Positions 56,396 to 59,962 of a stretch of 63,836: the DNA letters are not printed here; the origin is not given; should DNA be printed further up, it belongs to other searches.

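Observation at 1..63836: The whole 64-kb window is one glycan-assembly supercluster built around ~16 GT-C-type polytopic membrane proteins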

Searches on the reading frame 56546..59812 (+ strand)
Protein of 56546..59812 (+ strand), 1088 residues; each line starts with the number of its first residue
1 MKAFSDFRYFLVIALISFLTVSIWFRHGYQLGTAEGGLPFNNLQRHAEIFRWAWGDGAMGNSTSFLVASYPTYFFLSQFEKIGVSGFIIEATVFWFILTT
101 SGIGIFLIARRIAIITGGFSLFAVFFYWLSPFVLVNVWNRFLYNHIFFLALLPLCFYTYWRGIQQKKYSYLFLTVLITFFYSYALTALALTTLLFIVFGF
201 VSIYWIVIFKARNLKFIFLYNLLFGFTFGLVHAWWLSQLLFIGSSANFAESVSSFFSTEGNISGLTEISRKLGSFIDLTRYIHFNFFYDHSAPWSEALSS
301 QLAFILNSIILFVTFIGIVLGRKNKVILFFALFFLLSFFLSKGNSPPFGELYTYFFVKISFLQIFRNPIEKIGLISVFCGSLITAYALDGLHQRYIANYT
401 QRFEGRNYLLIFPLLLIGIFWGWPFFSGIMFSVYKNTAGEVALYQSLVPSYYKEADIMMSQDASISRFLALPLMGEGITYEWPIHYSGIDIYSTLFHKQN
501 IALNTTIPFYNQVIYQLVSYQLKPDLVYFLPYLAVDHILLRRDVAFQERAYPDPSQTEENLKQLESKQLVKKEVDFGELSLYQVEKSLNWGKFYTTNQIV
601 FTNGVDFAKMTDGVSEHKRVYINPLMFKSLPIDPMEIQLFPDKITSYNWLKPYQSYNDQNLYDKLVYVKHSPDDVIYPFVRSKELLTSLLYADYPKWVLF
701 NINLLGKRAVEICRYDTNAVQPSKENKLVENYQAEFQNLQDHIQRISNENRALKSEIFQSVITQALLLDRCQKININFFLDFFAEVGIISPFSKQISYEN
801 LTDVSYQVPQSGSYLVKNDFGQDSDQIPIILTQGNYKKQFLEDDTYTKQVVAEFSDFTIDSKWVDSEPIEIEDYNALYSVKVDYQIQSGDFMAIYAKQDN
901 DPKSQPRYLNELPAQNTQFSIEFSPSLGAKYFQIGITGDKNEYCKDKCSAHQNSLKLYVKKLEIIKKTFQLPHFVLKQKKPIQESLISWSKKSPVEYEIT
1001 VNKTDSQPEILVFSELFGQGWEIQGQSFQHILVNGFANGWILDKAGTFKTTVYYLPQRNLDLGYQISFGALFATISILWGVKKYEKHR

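Call 9: search_protein_families(library=pfam, proteins=[window:56546-59812:+], max_evalue=0.01)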
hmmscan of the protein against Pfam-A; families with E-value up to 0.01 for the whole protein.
window:56546-59812:+ (1088 aa): 1 family
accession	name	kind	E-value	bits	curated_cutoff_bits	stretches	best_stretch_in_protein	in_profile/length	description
PF11847.13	GT-C_AftD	-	0.00033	19.2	26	1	70-565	55-531/661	Alpha-(1->3)-arabinofuranosyltransferase, N-terminal GT-C domain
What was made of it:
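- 56546..59812 (+): AftD-like GT-C (1088 aa). Pfam GT-C_AftD 19.2 bits over 496 residues, below the cut-off of 26 (call 9).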

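Call 16: find_related_loci(query=window:56546-59812:+, collection=genome_contigs, flank=10000)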
Query window:56546-59812:+ (1088 aa) in genome_contigs; peptide patterns used: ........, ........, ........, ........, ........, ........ (x = any residue, [..] = any of these).
13 stretches matched a pattern; 1 encode a relative of the query (tblastn E <= 1e-3); 1 distinct loci.
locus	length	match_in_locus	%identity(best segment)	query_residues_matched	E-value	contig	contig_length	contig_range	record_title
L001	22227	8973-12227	82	1-1085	0e+0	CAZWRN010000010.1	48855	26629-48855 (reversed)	MAG TPA_asm: uncultured Gammaproteobacteria bacterium isolate binchicken_co105_146 genome assembly, contig: NODE_807_len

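Call 19: find_related_loci(query=L001:20298-21668:+, collection=genome_contigs, flank=10000)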
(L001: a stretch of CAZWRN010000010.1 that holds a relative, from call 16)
Query L001:20298-21668:+ (456 aa) in genome_contigs; peptide patterns used: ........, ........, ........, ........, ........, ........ (x = any residue, [..] = any of these).
56 stretches matched a pattern; 11 encode a relative of the query (tblastn E <= 1e-3); 11 distinct loci.
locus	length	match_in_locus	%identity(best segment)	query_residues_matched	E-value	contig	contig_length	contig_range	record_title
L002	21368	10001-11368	100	1-456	0e+0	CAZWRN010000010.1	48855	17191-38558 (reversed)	MAG TPA_asm: uncultured Gammaproteobacteria bacterium isolate binchicken_co105_146 genome assembly, contig: NODE_807_len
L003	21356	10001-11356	63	4-454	0e+0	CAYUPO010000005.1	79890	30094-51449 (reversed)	MAG TPA_asm: uncultured Gammaproteobacteria bacterium isolate SRP286056_co1_297 genome assembly, contig: NODE_253_length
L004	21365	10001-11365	46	3-456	3e-125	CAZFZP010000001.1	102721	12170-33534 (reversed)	MAG TPA_asm: uncultured Gammaproteobacteria bacterium isolate SRP050083_co3_227 genome assembly, contig: NODE_63_length_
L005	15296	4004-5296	41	21-453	8e-101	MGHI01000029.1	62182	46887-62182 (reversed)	MAG: Candidatus Woesebacteria bacterium RIFCSPLOWO2_01_FULL_39_61 rifcsplowo2_01_scaffold_403, whole genome shotgun sequ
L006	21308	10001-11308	37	18-453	4e-93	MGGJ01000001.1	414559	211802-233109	MAG: Candidatus Woesebacteria bacterium RIFCSPHIGHO2_01_FULL_39_32 rifcsphigho2_01_scaffold_107, whole genome shotgun se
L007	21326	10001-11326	37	8-450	6e-93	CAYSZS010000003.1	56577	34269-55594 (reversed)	MAG TPA_asm: uncultured Gammaproteobacteria bacterium isolate SRP050083_co1_18 genome assembly, contig: NODE_130_length_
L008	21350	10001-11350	37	7-453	7e-87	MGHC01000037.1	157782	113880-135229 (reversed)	MAG: Candidatus Woesebacteria bacterium RIFCSPLOWO2_01_FULL_39_10 rifcsplowo2_01_scaffold_970, whole genome shotgun sequ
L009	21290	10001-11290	39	25-450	6e-86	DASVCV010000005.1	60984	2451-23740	MAG TPA_asm: Patescibacteria group bacterium isolate SMAG_U2016 k141_454622, whole genome shotgun sequence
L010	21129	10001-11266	38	22-438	1e-83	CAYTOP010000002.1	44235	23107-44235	MAG TPA_asm: uncultured Gammaproteobacteria bacterium isolate SRP050083_co1_427 genome assembly, contig: NODE_248_length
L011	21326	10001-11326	35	9-450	6e-83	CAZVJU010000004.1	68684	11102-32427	MAG TPA_asm: uncultured Gammaproteobacteria bacterium isolate SRP050083_co3_9 genome assembly, contig: NODE_174_length_6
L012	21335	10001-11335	35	12-453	1e-77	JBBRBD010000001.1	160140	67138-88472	MAG: Patescibacteria group bacterium isolate Co_metawrap_2327 Cmw_2327_k141_2479982_length_160140_cov_11.9997, whole gen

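Call 28: search_protein_families(library=pfam, proteins=[window:56546-59812:+], max_evalue=10)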
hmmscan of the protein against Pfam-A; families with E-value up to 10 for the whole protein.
window:56546-59812:+ (1088 aa): 4 families
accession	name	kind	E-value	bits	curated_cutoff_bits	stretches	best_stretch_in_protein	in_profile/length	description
PF11847.13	GT-C_AftD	-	0.00033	19.2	26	1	70-565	55-531/661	Alpha-(1->3)-arabinofuranosyltransferase, N-terminal GT-C domain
PF13623.11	SurA_N_2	-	0.04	14.2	28.5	1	728-777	59-109/145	SurA-like N-terminal domain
PF04977.20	DivIC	-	0.26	11.6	28.9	1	733-758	23-48/80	Septum formation initiator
PF01166.23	TSC22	-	0.32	11.6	30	1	729-764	16-51/57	TSC-22/dip/bun family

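Call 29: search_protein_families(library=ncbifam, proteins=[window:56546-59812:+], max_evalue=1)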
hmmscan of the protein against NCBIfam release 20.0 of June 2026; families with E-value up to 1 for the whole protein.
window:56546-59812:+ (1088 aa): 0 families

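Call 48: search_solved_structures(query=A4, max_evalue=1, show_alignments=1)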
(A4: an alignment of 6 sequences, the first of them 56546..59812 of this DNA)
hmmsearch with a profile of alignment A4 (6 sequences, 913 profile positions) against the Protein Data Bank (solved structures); distinct sequences matched with E-value up to 1: 3.
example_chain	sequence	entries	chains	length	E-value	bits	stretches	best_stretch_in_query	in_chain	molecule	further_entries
3l0a_A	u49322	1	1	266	0.0023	19.4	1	777-851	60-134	Putative exonuclease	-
6w98_A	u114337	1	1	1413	0.15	13.3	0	43-245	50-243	F5/8 type C domain-containing protein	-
6wbx_A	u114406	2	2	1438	0.16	13.3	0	43-245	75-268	DUF3367 domain-containing protein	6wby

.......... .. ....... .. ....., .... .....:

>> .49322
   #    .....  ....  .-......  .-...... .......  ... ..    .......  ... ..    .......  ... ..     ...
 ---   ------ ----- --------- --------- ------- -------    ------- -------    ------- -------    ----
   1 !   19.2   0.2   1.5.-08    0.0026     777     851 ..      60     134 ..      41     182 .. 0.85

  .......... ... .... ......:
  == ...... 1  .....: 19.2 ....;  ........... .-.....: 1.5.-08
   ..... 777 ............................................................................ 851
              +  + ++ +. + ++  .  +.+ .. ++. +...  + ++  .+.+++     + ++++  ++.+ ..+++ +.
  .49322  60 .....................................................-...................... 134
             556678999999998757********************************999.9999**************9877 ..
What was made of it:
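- Tried and rejected: The mixed AftD-like alignment hit AftD only at E 0.15 (call 48).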

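Call 56: search_protein_families(library=pfam, proteins=[L001:17329-18078:+, L001:18124-18897:+, L001:18881-20308:+, L002:10001-11371:+, L002:12380-13912:+, L002:15792-16367:+, L002:16358-17818:+, L002:17820-19328:+, L002:15157-15795:+, L002:13971-15113:+], max_evalue=0.01)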
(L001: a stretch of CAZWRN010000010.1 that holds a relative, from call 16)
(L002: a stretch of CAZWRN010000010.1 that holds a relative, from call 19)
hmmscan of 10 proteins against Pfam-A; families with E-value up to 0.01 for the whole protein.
L001:17329-18078:+ (249 aa): 4 families
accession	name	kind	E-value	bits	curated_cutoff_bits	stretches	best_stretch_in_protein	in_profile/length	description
PF00535.33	Glycos_transf_2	-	3.5e-33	115.3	23.3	1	10-187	1-166/168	Glycosyl transferase family 2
PF10111.15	Glyco_tranf_2_2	-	5.2e-07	29.9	27.3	1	10-126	1-112/276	Glycosyltransferase like family 2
PF13641.12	Glyco_tranf_2_3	-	7.9e-06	26.5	27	1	9-128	3-119/230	Glycosyltransferase like family 2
PF13704.12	Glyco_tranf_2_4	-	0.0086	17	27.5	0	36-105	16-81/98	Glycosyl transferase family 2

L001:18124-18897:+ (257 aa): 2 families
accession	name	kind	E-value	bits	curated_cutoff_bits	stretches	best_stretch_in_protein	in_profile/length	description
PF00535.33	Glycos_transf_2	-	1e-17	65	23.3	1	4-147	2-150/168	Glycosyl transferase family 2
PF13704.12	Glyco_tranf_2_4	-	0.0002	22.2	27.5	1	10-83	2-82/98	Glycosyl transferase family 2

L001:18881-20308:+ (475 aa): 1 family
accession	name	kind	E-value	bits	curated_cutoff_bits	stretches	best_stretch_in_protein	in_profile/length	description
PF13231.12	PMT_2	-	2.2e-13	51.2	26.1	1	56-208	1-153/160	Dolichyl-phosphate-mannose-protein mannosyltransferase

L002:10001-11371:+ (456 aa): 1 family
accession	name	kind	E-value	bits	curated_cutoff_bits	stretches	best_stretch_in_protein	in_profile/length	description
PF13231.12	PMT_2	-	7.9e-07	29.9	26.1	1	61-202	12-155/160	Dolichyl-phosphate-mannose-protein mannosyltransferase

L002:12380-13912:+ (510 aa): 0 families

L002:15792-16367:+ (191 aa): 0 families

L002:16358-17818:+ (486 aa): 1 family
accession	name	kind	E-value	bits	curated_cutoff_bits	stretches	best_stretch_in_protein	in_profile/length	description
PF04932.20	Wzy_C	-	3.3e-09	37.1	31.7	1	227-411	4-147/149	O-Antigen ligase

L002:17820-19328:+ (502 aa): 2 families
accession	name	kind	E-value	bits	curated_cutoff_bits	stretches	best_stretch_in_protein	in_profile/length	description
PF13231.12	PMT_2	-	3.4e-10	40.8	26.1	1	106-245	18-157/160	Dolichyl-phosphate-mannose-protein mannosyltransferase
PF02366.24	PMT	-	1.9e-06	28.1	22.7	1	106-243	79-231/245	Dolichyl-phosphate-mannose-protein mannosyltransferase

L002:15157-15795:+ (212 aa): 3 families
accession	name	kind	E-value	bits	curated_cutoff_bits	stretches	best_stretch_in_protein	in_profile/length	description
PF00132.30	Hexapep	-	3.4e-15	55.4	27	1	143-177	2-36/36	Bacterial transferase hexapeptide (six repeats)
PF14602.12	Hexapep_2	-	9.4e-11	41.7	27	1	142-177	1-34/34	Hexapeptide repeat of succinyl-transferase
PF25084.1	LbH_EIF2B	-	0.00064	20.1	54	1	89-179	21-97/105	EIF2B subunit epsilon LbH domain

L002:13971-15113:+ (380 aa): 5 families
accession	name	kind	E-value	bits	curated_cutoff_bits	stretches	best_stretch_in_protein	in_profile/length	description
PF00534.26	Glycos_transf_1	-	9.5e-38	129.9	26.4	1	200-353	14-167/172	Glycosyl transferases group 1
PF13692.12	Glyco_trans_1_4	-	2.4e-29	102.8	27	1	203-342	3-140/142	Glycosyl transferases group 1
PF13439.12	Glyco_transf_4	-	1.1e-10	42.2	28.5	1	24-180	3-170/170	Glycosyltransferase Family 4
PF20706.3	GT4-conflict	-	1.1e-07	31.6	26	1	221-317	219-318/385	Family 4 Glycosyltransferase in conflict systems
PF13524.12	Glyco_trans_1_2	-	8.3e-05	23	25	1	217-370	3-141/144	Glycosyl transferase-like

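Call 73: find_related_loci(query=L002:19409-20596:+, collection=genome_contigs, flank=10000)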
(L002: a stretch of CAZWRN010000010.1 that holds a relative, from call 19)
Query L002:19409-20596:+ (395 aa) in genome_contigs; peptide patterns used: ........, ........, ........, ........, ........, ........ (x = any residue, [..] = any of these).
146 stretches matched a pattern; 55 encode a relative of the query (tblastn E <= 1e-3); 55 distinct loci.
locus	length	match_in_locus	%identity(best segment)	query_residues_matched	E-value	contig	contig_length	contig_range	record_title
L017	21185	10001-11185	100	1-395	0e+0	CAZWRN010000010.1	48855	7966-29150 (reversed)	MAG TPA_asm: uncultured Gammaproteobacteria bacterium isolate binchicken_co105_146 genome assembly, contig: NODE_807_len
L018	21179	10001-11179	83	1-393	0e+0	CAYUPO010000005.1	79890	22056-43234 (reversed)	MAG TPA_asm: uncultured Gammaproteobacteria bacterium isolate SRP286056_co1_297 genome assembly, contig: NODE_253_length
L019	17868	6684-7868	70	1-395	0e+0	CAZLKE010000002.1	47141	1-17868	MAG TPA_asm: uncultured Gammaproteobacteria bacterium isolate SRP050083_co1_414 genome assembly, contig: NODE_206_length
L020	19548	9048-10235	68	1-395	0e+0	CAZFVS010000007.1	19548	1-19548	MAG TPA_asm: uncultured Gammaproteobacteria bacterium isolate SRP269290_co2_8 genome assembly, contig: NODE_2859_length_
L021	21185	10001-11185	69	1-395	0e+0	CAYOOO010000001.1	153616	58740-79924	MAG TPA_asm: uncultured Gammaproteobacteria bacterium isolate binchicken_co110_106 genome assembly, contig: NODE_259_len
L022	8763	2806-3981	69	1-392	0e+0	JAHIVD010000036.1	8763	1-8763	MAG: Patescibacteria group bacterium isolate MM_PC_MetaG.mb.55 MM_PC_MetaG.mb.55_k141_788782, whole genome shotgun seque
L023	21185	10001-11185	68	1-395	0e+0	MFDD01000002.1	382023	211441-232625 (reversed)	MAG: Candidatus Daviesbacteria bacterium RIFCSPHIGHO2_02_FULL_43_12 rifcsphigho2_02_scaffold_105, whole genome shotgun s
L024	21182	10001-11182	68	1-394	0e+0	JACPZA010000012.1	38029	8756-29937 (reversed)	MAG: Candidatus Daviesbacteria bacterium isolate NC_groundwater_877_Pr1_S2p5_34_16 Montesol18_S2p5_coassembly_scaffold_2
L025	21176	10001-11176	68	1-392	0e+0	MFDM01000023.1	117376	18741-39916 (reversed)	MAG: Candidatus Daviesbacteria bacterium RIFCSPLOWO2_01_FULL_39_12 rifcsplowo2_01_scaffold_352, whole genome shotgun seq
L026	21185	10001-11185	67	1-395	0e+0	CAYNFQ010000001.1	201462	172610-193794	MAG TPA_asm: uncultured Gammaproteobacteria bacterium isolate binchicken_co110_279 genome assembly, contig: NODE_160_len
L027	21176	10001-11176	68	1-392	0e+0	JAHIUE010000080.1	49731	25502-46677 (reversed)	MAG: Patescibacteria group bacterium isolate MM_PC_MetaG.mb.24 MM_PC_MetaG.mb.24_k141_1465126, whole genome shotgun sequ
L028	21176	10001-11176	66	1-392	1e-180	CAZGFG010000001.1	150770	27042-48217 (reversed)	MAG TPA_asm: uncultured Gammaproteobacteria bacterium isolate binchicken_co125_1135 genome assembly, contig: NODE_224_le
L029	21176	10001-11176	68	1-392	0e+0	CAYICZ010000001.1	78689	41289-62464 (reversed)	MAG TPA_asm: uncultured Gammaproteobacteria bacterium isolate ERP119705_co18_1 genome assembly, contig: NODE_196_length_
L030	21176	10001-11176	67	1-392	0e+0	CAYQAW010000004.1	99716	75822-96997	MAG TPA_asm: uncultured Gammaproteobacteria bacterium isolate binchicken_co251_588 genome assembly, contig: NODE_321_len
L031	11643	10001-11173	67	1-392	3e-180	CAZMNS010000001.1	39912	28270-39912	MAG TPA_asm: uncultured Gammaproteobacteria bacterium isolate binchicken_co38_1180 genome assembly, contig: NODE_2131_le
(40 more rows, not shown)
